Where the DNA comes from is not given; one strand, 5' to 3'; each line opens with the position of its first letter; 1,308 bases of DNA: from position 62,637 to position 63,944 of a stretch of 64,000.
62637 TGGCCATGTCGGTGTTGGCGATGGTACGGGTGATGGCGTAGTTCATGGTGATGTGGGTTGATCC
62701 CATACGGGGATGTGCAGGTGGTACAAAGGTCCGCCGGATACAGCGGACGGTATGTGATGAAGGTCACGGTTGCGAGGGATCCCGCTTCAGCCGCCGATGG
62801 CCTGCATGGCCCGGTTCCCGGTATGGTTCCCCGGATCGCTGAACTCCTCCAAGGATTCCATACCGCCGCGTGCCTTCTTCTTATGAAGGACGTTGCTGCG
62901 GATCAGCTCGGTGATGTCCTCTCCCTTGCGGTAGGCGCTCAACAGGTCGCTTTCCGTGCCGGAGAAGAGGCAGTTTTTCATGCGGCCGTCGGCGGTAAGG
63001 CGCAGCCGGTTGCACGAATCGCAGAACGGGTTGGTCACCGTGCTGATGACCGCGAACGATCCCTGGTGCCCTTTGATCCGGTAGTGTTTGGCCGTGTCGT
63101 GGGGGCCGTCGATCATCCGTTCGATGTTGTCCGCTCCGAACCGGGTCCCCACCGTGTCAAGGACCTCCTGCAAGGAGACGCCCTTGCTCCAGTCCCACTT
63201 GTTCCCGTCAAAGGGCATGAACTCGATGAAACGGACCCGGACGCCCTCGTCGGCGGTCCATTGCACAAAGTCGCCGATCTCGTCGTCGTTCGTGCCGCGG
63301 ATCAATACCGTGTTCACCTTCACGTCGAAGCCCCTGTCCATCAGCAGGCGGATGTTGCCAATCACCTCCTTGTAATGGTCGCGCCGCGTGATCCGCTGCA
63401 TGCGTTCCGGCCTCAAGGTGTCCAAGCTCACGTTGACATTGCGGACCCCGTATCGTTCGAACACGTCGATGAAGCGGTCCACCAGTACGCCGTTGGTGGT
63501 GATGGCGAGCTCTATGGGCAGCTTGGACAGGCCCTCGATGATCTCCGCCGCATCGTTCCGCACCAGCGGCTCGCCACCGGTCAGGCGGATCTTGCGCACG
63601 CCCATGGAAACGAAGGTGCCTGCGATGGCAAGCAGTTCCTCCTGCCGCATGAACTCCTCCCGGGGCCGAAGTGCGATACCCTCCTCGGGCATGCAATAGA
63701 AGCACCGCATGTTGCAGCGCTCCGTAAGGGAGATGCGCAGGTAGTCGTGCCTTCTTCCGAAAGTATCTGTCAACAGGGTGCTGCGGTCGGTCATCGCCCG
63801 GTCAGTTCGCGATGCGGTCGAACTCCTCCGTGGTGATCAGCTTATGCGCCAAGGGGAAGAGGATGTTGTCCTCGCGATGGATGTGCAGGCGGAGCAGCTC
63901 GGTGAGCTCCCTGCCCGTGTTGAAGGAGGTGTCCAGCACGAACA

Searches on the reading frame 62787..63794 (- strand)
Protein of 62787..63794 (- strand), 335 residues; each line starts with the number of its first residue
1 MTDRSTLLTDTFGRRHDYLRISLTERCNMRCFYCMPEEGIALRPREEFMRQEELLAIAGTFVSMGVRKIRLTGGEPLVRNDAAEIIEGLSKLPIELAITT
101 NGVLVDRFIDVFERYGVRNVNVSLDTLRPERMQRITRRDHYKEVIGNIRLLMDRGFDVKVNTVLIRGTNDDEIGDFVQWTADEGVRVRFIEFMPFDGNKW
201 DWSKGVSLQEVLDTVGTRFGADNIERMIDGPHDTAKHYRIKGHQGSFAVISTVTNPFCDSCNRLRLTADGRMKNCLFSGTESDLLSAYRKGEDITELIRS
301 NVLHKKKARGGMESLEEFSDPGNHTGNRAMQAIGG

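Call 7: search_protein_families(library=pfam, proteins=[window:62787-63794:-], max_evalue=0.01)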
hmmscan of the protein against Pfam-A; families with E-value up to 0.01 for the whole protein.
window:62787-63794:- (335 aa): 4 families
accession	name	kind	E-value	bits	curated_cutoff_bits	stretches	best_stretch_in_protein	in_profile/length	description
PF04055.27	Radical_SAM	-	2.7e-36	125.7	29.5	1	21-179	1-165/166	Radical SAM superfamily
PF06463.18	Mob_synth_C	-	4.5e-31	107.9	37.4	1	186-307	2-124/128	Molybdenum Cofactor Synthesis C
PF19238.5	Radical_SAM_2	-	3.2e-05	24.1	26.7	1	114-172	74-132/151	Radical SAM-like domain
PF13353.11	Fer4_12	-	7.1e-05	23.6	22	1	25-89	13-77/137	4Fe-4S single cluster domain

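Call 22: find_related_loci(query=window:62787-63794:-, collection=genome_contigs, flank=10000)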
Query window:62787-63794:- (335 aa) in genome_contigs; peptide patterns used: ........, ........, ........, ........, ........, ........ (x = any residue, [..] = any of these).
366 stretches matched a pattern; 143 encode a relative of the query (tblastn E <= 1e-3); the best 80 are kept; 80 distinct loci.
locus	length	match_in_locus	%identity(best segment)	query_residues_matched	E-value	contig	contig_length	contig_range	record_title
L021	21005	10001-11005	99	1-335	0e+0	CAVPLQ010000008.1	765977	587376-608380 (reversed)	MAG: uncultured Flavobacteriales bacterium isolate MFD09964.bin.1.3 genome assembly, contig: contig_6827, whole genome s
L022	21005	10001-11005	86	1-335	0e+0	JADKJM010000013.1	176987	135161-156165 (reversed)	MAG: Flavobacteriales bacterium isolate Vibo_18-Q3-R45-57_BATAC.153 tig00177650-10-1763410, whole genome shotgun sequenc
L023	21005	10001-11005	85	1-335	0e+0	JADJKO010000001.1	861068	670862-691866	MAG: Flavobacteriales bacterium isolate EsbE_18-Q3-R3-47_BATAC.451 tig00000790-10-8595540, whole genome shotgun sequence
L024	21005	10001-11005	85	1-335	0e+0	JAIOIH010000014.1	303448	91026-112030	MAG: Flavobacteriales bacterium isolate MAG_25 contig_48487, whole genome shotgun sequence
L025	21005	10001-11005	84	1-335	0e+0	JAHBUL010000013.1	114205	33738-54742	MAG: Flavobacteriales bacterium isolate ACE_BAC32 BAC32_13, whole genome shotgun sequence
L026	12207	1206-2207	60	1-335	5e-143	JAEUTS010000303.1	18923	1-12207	MAG: Bacteroidia bacterium isolate new MAG-335 k141_383977, whole genome shotgun sequence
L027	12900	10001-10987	60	6-335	2e-140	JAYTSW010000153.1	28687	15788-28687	MAG: Sphingobacteriaceae bacterium isolate GFS_5278 GFS_5278_152, whole genome shotgun sequence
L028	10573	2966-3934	61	8-335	8e-140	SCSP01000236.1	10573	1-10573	MAG: Bacteroidetes bacterium isolate FW215_bin.19 FW215_bin.19-80362, whole genome shotgun sequence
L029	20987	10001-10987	63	7-335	7e-139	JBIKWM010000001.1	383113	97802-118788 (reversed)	MAG: Flavobacteriales bacterium isolate ME2015-09-13_3300035666_group6_bin210 Rohwer_bin1007_scaffold_5_c1, whole genome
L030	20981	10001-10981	59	8-335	1e-138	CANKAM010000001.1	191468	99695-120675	MAG: Bacteroidetes bacterium isolate RH-26jul17-244 genome assembly, contig: RH-26jul17-C94, whole genome shotgun sequen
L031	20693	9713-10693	59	8-335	1e-138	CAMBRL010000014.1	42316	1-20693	MAG: Chitinophaga pinensis isolate MiH-14oct19-92 genome assembly, contig: MiH-14oct19-C1509, whole genome shotgun seque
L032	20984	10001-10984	62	7-335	7e-138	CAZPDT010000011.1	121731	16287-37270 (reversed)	MAG TPA_asm: uncultured Fluviicola sp. isolate SRP187154_co1_288 genome assembly, contig: NODE_84_length_121731_cov_86.7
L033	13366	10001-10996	59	3-335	5e-138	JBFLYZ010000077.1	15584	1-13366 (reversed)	MAG: Bacteroidota bacterium isolate MAG098 MAG098_77, whole genome shotgun sequence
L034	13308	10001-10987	60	7-335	8e-138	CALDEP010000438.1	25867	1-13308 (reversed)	MAG: uncultured Aureispira sp. isolate B3_Bin_Bin_96_1 genome assembly, contig: c_000000628341, whole genome shotgun seq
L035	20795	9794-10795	57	1-335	3e-137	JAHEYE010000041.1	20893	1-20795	MAG: Sphingobacteriaceae bacterium isolate nzgw120 NODE_1518_length_20894_cov_4.755837, whole genome shotgun sequence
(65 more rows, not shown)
